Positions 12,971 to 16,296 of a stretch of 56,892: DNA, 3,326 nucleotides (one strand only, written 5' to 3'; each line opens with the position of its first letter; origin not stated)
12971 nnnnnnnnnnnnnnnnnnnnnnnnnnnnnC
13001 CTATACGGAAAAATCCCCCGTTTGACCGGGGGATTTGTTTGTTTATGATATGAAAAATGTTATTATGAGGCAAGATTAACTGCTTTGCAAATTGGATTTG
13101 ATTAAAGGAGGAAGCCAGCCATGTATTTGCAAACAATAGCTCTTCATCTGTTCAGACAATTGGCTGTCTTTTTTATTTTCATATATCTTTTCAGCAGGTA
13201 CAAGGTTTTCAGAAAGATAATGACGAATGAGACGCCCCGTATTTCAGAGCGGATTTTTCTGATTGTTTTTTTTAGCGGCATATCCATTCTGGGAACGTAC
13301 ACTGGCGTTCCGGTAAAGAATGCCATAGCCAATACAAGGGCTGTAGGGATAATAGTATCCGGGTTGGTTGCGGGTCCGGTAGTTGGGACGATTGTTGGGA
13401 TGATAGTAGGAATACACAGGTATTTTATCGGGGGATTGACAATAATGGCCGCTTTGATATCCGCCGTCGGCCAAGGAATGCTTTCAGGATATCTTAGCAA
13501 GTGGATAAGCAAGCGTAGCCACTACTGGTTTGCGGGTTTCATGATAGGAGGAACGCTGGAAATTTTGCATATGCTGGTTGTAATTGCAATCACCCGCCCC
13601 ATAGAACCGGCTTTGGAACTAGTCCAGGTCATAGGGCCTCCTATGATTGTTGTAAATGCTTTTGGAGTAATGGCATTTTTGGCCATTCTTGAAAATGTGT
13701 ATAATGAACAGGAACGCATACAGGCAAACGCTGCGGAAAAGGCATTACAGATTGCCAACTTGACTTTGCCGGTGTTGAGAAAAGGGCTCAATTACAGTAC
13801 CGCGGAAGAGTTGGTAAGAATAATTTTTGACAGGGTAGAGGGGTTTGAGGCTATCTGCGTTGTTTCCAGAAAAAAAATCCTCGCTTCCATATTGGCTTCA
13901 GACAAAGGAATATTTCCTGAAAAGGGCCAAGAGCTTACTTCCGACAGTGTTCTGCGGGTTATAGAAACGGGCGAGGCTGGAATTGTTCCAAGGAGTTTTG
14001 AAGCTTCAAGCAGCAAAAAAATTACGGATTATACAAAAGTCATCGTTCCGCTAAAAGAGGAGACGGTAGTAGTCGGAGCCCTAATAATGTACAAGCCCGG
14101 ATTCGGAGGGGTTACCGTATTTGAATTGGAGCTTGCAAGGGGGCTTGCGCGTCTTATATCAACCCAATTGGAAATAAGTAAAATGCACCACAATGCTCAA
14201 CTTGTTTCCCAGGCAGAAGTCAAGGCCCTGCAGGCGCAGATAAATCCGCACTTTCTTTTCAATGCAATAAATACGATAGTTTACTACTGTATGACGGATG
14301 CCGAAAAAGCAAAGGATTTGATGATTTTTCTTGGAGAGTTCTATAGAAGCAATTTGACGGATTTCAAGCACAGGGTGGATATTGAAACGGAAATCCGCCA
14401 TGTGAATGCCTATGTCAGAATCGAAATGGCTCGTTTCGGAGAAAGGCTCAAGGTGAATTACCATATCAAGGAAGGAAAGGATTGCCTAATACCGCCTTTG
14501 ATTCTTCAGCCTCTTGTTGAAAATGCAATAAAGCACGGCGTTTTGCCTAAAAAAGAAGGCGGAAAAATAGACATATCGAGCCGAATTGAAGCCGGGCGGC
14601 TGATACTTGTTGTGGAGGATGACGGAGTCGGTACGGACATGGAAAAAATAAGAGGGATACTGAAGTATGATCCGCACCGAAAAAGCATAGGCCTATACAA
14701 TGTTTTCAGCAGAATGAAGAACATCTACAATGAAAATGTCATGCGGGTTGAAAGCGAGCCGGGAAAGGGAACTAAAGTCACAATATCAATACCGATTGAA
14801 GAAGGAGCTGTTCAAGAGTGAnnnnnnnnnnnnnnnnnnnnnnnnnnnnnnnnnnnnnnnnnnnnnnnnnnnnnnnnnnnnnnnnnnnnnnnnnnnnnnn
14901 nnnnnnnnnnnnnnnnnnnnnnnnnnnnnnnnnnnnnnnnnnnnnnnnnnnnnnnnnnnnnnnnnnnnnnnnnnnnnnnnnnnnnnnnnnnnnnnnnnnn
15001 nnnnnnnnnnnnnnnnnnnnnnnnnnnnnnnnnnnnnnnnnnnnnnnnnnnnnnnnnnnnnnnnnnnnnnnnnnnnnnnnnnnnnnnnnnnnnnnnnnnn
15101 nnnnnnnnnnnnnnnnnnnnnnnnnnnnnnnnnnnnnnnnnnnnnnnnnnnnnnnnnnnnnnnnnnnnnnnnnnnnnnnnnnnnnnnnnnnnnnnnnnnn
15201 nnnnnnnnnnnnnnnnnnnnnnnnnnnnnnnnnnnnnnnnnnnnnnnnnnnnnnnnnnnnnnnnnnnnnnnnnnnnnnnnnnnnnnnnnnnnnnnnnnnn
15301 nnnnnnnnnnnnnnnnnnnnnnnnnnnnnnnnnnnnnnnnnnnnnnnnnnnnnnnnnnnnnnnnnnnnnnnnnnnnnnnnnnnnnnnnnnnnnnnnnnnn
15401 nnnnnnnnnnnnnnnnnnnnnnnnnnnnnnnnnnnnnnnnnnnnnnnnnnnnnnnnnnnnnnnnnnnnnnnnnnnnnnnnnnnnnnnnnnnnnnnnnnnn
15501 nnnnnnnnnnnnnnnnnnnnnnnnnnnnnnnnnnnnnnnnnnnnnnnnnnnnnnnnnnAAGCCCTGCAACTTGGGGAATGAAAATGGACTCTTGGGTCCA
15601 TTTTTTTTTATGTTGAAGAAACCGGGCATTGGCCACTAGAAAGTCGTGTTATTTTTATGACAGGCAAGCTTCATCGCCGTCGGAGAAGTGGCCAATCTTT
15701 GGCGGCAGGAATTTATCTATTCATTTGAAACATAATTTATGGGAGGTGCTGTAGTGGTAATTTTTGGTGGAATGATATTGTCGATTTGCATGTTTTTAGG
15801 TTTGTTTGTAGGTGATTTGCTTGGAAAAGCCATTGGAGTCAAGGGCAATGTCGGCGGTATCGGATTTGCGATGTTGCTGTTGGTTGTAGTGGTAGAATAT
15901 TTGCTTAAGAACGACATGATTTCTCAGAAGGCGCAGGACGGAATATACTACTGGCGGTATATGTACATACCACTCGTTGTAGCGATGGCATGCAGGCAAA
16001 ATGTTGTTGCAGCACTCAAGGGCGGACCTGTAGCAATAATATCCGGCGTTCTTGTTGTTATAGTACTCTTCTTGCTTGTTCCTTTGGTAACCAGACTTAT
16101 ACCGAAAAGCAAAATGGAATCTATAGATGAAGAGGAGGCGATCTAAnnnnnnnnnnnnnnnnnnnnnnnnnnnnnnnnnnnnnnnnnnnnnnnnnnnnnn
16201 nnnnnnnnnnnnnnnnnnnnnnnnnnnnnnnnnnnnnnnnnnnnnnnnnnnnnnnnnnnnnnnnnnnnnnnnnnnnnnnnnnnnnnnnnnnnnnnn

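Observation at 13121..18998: MadLM carrier without malonate decarboxylase, paired with LytS/LytTR, an MBL hydrolase and a class III CoA-transferase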

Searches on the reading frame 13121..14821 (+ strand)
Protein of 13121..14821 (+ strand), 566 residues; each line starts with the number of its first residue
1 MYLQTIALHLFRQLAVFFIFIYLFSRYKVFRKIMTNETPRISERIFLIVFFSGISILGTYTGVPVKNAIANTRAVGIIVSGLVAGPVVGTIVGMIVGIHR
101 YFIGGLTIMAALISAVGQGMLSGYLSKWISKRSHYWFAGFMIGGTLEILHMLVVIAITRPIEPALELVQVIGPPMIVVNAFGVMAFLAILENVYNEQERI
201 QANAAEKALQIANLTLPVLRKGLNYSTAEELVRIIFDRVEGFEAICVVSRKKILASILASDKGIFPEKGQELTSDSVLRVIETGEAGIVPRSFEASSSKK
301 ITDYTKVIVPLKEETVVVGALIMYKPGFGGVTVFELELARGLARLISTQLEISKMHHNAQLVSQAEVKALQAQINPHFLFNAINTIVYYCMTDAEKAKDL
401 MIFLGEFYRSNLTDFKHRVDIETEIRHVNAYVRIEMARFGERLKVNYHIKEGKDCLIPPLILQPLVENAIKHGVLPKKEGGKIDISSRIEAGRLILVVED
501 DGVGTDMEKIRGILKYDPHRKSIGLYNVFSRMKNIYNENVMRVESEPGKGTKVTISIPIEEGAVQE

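Call 3: search_protein_families(library=pfam, proteins=[window:13121-14821:+])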
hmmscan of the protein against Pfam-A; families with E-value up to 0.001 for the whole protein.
window:13121-14821:+ (566 aa): 4 families
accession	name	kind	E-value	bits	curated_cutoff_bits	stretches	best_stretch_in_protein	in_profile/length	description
PF07694.17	5TM-5TMR_LYT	-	2e-48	164.6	24.6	1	28-192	2-168/169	5TMR of 5TMR-LYT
PF06580.19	His_kinase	-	2.6e-23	82.5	25.2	1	365-443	1-81/81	Histidine kinase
PF02518.31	HATPase_c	-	3.9e-11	43.8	26.4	1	461-560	9-110/111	Histidine kinase-, DNA gyrase B-, and HSP90-like ATPase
PF13492.12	GAF_3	-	0.0002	22.2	27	1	277-351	57-128/129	GAF domain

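Call 4: search_protein_families(library=ncbifam, proteins=[window:13121-14821:+])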
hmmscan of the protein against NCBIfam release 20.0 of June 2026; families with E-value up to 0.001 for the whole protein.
window:13121-14821:+ (566 aa): 7 families
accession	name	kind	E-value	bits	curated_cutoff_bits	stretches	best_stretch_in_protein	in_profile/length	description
NF008298.1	PRK11086.1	subfamily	7e-08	31.4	520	1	461-561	427-527/529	DcuS/MalK family sensor histidine kinase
TIGR01925.2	spIIAB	equivalog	7e-07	29.2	135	1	430-556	15-133/137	anti-sigma F factor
NF053867.1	SprKinKinDBac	equivalog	1.8e-05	23.4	775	1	466-561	402-499/500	sporulation kinase KinD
NF040750.1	tetrathio_HK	equivalog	0.0001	20.9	750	1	366-514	363-507/555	tetrathionate respiration histidine kinase TtrS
NF041336.1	CheA_Halo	equivalog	0.00033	19.4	950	0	465-511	404-458/666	chemotaxis protein CheA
TIGR02966.1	phoR_proteo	equivalog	0.00063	18.9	334.2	0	461-511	233-279/333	phosphate regulon sensor histidine kinase PhoR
NF046044.1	PnpS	equivalog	0.00077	18.6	400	0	441-514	265-338/390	two-component system histidine kinase PnpS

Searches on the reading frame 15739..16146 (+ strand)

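Call 3: search_protein_families(library=pfam, proteins=[window:15739-16146:+])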
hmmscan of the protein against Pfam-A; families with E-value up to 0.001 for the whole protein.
window:15739-16146:+ (135 aa): 1 family
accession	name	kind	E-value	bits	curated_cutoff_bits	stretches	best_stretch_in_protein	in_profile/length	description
PF03817.18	MadL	-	3.7e-42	143.5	25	1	7-120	2-115/118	Malonate transporter MadL subunit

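Call 4: search_protein_families(library=ncbifam, proteins=[window:15739-16146:+])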
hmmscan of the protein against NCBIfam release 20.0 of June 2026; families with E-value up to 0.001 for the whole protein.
window:15739-16146:+ (135 aa): 1 family
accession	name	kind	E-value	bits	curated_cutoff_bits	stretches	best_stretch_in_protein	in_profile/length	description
TIGR00807.1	malonate_madL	equivalog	2.1e-39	134.7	113.45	1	7-123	2-118/125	malonate transporter subunit MadL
